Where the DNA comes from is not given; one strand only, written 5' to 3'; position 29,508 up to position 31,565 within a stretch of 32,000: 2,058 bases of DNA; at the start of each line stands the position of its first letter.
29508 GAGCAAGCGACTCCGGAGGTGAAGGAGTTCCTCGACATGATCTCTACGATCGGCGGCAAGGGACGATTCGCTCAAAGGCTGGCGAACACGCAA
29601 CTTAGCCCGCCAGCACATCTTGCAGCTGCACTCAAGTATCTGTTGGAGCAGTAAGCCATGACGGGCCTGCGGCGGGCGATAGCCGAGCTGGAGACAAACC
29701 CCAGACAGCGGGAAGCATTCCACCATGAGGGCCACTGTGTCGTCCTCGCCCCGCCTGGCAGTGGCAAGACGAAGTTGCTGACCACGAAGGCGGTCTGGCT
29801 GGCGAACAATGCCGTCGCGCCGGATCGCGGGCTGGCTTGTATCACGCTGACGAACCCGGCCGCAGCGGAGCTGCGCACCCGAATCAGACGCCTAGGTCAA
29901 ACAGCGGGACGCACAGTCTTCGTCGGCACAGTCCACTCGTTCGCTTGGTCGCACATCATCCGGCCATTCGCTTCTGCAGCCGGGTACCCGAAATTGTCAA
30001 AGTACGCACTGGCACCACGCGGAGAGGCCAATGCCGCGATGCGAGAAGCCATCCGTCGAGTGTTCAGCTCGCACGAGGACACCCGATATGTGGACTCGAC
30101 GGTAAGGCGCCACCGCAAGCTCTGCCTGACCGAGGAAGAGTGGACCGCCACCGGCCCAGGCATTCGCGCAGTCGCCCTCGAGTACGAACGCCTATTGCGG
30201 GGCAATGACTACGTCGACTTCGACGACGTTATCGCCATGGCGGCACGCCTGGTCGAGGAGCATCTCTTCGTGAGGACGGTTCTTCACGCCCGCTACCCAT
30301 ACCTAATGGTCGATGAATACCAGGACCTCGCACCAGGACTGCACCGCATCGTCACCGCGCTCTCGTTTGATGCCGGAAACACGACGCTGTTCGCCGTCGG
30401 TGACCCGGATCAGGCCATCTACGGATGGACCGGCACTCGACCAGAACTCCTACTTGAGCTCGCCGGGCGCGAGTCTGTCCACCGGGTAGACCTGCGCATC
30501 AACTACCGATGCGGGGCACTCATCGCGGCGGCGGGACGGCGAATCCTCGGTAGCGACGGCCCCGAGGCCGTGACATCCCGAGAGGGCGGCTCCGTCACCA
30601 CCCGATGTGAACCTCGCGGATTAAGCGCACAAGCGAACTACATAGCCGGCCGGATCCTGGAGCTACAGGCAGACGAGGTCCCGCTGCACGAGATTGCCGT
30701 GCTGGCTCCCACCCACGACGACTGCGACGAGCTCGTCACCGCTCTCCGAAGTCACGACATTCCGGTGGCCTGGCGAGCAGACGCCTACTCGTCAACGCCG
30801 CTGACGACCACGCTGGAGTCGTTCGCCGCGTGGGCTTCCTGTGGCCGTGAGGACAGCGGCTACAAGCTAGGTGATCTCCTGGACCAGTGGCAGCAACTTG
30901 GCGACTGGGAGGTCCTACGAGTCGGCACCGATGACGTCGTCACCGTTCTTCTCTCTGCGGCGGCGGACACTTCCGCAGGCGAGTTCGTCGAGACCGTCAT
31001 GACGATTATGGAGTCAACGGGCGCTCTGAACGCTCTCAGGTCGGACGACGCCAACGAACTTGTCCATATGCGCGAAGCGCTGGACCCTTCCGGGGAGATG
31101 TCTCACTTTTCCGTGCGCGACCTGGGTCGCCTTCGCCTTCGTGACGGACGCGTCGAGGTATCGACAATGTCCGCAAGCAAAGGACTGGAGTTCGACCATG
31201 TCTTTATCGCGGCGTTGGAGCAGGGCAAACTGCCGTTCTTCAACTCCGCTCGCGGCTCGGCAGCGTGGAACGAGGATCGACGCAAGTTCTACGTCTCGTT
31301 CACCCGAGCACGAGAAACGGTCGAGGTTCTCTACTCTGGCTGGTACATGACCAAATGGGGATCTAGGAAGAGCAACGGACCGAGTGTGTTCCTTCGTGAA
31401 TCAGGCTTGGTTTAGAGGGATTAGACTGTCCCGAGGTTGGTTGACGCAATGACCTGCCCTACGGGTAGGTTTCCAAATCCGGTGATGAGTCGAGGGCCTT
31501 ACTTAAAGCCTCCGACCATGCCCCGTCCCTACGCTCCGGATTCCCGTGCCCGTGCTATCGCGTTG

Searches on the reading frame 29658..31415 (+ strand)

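Call 44: search_protein_families(library=pfam, proteins=[window:29658-31415:+], max_evalue=0.00001)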
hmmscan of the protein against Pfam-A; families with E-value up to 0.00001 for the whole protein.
window:29658-31415:+ (585 aa): 5 families
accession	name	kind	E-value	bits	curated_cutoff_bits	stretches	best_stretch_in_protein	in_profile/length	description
PF00580.27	UvrD-helicase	-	1.2e-41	143.7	23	1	14-268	2-266/271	UvrD/REP helicase N-terminal domain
PF13361.12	UvrD_C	-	3.8e-22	79.6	25.6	1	481-559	270-347/350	UvrD-like helicase C-terminal domain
PF13245.12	AAA_19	-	4.8e-16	59.6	25.1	1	21-256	5-132/134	AAA domain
PF01443.25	Viral_helicase1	-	2.1e-10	41.2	21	0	206-291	48-133/228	Viral superfamily 1 RNA helicase core domain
PF13538.12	UvrD_C_2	-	3.9e-06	27.1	27.4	0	500-555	3-49/52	UvrD-like helicase C-terminal domain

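Call 81: search_protein_families(library=padloc, proteins=[window:29658-31415:+], max_evalue=0.00001)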
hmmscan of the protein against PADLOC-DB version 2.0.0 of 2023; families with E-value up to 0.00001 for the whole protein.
window:29658-31415:+ (585 aa): 52 families (the best 25 are shown)
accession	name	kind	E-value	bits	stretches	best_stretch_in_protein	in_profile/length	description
PDLC00117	GajB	-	1.2e-176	586.8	1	3-581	6-595/604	UrvD helicase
PDLC00108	GajB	-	2.1e-66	222.7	1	169-581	15-435/445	UrvD helicase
PDLC00130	GajB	-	3.7e-60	201.8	2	15-370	6-363/589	UrvD helicase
PDLC00114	GajB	-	2.7e-56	189.4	2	13-384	8-394/635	UrvD helicase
PDLC03802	RTasHel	-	8.1e-55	184.9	2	12-368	5-337/675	DRT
PDLC00127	GajB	-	5.8e-54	181.6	2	13-370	9-364/594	UrvD helicase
PDLC00132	GajB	-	2.9e-52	176.2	2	22-389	14-397/625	UrvD helicase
PDLC00123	GajB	-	2.5e-47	159.7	3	183-335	147-295/540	UrvD helicase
PDLC00121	GajB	-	1.4e-40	137.4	2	13-368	6-358/565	UrvD helicase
PDLC00103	GajB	-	2e-39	134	2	12-370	16-375/612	UrvD helicase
PDLC00119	GajB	-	2.3e-38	130.5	1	21-269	12-273/565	UrvD helicase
PDLC00122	GajB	-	1e-36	124.9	2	192-294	142-244/502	UrvD helicase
PDLC00112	GajB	-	8.5e-34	115.1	1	14-291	8-289/581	UrvD helicase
PDLC00104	GajB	-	3e-33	113.4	1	12-365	3-317/574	UrvD helicase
PDLC00138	GajB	-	1.1e-28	98.3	1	15-309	7-315/581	UrvD helicase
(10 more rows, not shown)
